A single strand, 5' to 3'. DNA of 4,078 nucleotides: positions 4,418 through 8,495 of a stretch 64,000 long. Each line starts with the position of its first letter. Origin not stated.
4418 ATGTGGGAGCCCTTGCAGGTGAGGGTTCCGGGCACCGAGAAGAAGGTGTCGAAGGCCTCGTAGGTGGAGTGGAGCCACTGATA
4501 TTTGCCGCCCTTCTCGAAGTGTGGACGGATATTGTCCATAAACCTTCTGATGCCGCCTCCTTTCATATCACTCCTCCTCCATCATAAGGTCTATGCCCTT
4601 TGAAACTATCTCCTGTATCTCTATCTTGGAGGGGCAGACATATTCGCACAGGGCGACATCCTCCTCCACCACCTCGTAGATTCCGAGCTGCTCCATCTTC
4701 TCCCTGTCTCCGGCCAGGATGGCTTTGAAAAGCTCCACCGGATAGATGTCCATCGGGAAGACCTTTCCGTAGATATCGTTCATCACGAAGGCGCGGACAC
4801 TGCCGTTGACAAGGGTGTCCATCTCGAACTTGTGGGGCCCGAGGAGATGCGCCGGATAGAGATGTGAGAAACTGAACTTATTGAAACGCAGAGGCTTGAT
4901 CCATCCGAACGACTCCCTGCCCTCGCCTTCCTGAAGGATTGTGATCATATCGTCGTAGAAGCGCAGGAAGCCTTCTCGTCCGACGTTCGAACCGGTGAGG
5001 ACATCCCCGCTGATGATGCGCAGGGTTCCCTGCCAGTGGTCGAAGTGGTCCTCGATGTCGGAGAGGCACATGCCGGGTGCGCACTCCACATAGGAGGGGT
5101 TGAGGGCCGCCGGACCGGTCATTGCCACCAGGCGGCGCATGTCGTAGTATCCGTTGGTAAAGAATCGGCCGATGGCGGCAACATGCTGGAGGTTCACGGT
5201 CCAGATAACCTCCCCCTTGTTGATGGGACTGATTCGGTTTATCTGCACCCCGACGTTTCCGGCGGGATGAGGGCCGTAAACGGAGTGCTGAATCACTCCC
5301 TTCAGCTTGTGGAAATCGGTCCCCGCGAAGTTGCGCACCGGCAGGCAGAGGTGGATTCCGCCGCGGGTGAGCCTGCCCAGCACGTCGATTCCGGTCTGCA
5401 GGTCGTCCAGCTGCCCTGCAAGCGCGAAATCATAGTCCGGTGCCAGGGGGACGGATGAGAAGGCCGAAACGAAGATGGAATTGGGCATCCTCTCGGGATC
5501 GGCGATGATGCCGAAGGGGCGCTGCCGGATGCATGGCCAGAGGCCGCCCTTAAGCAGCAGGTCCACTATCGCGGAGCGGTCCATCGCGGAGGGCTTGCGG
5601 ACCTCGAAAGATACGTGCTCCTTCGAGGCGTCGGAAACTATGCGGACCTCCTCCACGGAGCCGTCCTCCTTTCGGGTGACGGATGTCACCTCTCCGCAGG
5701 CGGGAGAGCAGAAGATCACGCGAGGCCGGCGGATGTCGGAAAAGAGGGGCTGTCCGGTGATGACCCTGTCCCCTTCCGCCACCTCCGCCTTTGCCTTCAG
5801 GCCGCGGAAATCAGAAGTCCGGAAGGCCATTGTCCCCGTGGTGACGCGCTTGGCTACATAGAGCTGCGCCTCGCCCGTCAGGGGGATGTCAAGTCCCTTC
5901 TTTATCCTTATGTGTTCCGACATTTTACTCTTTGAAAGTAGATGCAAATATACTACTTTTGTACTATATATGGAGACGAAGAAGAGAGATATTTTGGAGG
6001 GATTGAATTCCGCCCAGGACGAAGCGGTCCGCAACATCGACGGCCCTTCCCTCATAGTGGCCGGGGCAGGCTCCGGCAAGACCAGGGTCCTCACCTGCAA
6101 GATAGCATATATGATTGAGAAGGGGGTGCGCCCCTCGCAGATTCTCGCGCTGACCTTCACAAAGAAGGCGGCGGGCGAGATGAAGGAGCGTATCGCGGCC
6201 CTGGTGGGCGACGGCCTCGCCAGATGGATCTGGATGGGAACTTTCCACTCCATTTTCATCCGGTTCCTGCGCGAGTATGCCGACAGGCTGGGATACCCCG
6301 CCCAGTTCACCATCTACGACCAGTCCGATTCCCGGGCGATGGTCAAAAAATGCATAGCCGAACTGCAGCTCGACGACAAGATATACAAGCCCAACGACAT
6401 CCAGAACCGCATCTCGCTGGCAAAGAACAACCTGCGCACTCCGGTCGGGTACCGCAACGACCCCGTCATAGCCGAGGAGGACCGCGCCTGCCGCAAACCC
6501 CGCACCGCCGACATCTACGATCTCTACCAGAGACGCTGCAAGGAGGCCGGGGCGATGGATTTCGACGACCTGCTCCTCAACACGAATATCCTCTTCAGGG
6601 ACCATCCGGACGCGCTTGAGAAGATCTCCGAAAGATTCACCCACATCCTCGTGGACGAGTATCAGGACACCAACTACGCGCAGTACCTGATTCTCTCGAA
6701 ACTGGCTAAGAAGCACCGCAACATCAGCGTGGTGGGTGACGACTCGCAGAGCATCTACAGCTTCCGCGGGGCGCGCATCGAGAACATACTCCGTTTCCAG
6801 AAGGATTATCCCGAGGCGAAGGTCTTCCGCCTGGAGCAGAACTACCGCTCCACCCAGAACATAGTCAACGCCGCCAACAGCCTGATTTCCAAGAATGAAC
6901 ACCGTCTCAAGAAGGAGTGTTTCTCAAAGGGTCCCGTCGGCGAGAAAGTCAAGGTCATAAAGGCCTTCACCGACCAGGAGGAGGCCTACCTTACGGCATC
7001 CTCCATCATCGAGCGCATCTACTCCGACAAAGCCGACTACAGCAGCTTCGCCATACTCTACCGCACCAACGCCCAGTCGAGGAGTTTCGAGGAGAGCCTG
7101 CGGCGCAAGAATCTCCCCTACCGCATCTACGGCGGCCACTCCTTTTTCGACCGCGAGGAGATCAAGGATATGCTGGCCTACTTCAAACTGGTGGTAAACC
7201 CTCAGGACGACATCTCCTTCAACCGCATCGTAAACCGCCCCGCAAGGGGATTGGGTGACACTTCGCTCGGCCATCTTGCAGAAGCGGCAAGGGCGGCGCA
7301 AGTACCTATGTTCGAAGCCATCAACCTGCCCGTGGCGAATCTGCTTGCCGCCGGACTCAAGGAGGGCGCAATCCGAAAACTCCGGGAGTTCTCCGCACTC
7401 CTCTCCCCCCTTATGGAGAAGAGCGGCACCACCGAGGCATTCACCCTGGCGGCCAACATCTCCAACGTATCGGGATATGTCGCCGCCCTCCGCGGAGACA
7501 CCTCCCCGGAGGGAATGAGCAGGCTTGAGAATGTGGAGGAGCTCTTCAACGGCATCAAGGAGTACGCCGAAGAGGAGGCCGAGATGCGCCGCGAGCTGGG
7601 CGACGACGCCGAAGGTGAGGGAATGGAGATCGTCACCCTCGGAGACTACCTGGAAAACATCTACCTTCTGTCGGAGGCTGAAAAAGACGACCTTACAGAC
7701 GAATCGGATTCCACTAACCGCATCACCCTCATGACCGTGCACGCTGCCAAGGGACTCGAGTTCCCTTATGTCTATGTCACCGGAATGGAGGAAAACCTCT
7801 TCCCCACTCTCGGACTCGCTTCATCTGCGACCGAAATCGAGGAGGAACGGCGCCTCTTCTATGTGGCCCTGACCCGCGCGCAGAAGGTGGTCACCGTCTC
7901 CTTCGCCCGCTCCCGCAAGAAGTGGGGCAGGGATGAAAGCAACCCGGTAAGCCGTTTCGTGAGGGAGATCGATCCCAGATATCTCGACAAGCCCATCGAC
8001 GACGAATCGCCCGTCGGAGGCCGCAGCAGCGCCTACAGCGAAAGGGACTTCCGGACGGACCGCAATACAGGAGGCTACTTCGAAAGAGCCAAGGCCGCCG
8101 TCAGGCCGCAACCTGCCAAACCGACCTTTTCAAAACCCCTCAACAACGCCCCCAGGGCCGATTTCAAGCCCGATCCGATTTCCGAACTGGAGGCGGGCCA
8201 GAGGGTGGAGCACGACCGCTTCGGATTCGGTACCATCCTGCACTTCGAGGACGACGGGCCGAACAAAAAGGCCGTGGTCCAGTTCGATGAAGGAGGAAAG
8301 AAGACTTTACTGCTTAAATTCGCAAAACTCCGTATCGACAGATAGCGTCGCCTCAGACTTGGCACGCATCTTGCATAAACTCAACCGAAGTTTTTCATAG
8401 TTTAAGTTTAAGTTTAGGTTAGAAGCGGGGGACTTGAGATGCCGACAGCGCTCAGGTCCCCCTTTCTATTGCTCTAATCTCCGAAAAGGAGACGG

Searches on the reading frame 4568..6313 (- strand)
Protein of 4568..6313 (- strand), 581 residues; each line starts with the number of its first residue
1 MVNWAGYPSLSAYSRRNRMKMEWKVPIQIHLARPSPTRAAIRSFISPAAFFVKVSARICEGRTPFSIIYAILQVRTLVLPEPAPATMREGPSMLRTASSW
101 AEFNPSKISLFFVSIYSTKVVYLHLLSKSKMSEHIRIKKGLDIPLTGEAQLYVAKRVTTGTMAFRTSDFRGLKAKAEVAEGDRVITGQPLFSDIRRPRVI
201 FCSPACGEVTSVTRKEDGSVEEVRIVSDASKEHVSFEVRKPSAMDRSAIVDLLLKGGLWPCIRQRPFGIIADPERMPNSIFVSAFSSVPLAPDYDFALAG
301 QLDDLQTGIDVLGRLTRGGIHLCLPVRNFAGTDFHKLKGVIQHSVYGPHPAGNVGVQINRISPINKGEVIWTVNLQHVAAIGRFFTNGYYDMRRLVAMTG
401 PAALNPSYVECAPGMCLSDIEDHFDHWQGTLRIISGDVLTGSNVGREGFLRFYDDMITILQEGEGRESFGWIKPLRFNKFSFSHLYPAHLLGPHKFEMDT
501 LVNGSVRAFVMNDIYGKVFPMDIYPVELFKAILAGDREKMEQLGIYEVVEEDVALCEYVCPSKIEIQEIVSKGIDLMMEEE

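Call 75: search_protein_families(library=pfam, proteins=[window:4568-6313:-], max_evalue=0.0001)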
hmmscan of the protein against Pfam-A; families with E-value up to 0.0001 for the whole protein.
window:4568-6313:- (581 aa): 3 families
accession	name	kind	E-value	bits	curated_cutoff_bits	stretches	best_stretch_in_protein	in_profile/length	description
PF24836.1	NQRA_2nd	-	4.5e-44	150.5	25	1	244-389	1-144/145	NqrA second alpha/beta domain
PF05896.17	NQRA_N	-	5.2e-21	75.1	25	1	135-226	1-92/94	NqrA N-terminal barrel-sandwich hybrid domain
PF11973.14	NQRA_SLBB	-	8.5e-09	36.2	27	1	396-444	2-49/51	NQRA C-terminal domain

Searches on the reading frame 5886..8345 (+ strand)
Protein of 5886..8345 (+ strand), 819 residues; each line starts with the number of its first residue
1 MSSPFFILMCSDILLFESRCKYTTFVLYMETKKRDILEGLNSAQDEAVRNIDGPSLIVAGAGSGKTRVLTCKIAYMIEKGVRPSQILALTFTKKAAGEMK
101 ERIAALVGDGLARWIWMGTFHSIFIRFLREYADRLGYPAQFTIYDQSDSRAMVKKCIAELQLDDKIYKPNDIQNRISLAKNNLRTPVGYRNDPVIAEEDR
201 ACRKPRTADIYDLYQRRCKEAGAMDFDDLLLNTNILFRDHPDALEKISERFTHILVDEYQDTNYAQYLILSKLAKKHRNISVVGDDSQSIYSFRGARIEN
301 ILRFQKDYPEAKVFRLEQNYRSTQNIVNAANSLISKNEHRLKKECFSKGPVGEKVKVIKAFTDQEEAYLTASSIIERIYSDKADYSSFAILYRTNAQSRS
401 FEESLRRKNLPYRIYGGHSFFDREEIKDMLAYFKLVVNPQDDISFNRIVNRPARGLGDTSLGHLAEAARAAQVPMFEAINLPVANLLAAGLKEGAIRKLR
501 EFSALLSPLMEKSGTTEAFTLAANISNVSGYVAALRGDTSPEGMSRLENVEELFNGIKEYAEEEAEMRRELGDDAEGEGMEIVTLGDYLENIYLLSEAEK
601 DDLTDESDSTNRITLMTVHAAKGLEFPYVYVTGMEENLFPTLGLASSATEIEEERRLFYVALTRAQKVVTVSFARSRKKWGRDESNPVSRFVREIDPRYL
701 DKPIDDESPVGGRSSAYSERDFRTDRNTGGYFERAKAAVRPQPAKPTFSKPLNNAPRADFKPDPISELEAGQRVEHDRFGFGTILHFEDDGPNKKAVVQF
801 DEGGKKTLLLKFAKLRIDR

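Call 75: search_protein_families(library=pfam, proteins=[window:5886-8345:+], max_evalue=0.0001)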
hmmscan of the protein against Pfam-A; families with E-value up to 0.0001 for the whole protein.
window:5886-8345:+ (819 aa): 7 families
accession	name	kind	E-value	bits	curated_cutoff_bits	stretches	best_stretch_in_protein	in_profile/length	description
PF00580.27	UvrD-helicase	-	4.1e-85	286.2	23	1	40-309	1-271/271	UvrD/REP helicase N-terminal domain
PF13361.12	UvrD_C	-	4.4e-78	263.6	25.6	1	315-675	2-349/350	UvrD-like helicase C-terminal domain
PF13245.12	AAA_19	-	1.1e-21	77.9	25.1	1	44-294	1-134/134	AAA domain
PF13538.12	UvrD_C_2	-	4.6e-10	39.6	27.4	1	614-670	3-50/52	UvrD-like helicase C-terminal domain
PF13604.12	AAA_30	-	1.2e-09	38.7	27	1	40-115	2-77/191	AAA domain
PF21196.3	PcrA_UvrD_tudor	-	1.2e-06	28.7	23.9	1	771-813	2-44/48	PcrA/UvrD tudor domain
PF01443.25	Viral_helicase1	-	8.1e-06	26.2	21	0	600-670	169-225/228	Viral superfamily 1 RNA helicase core domain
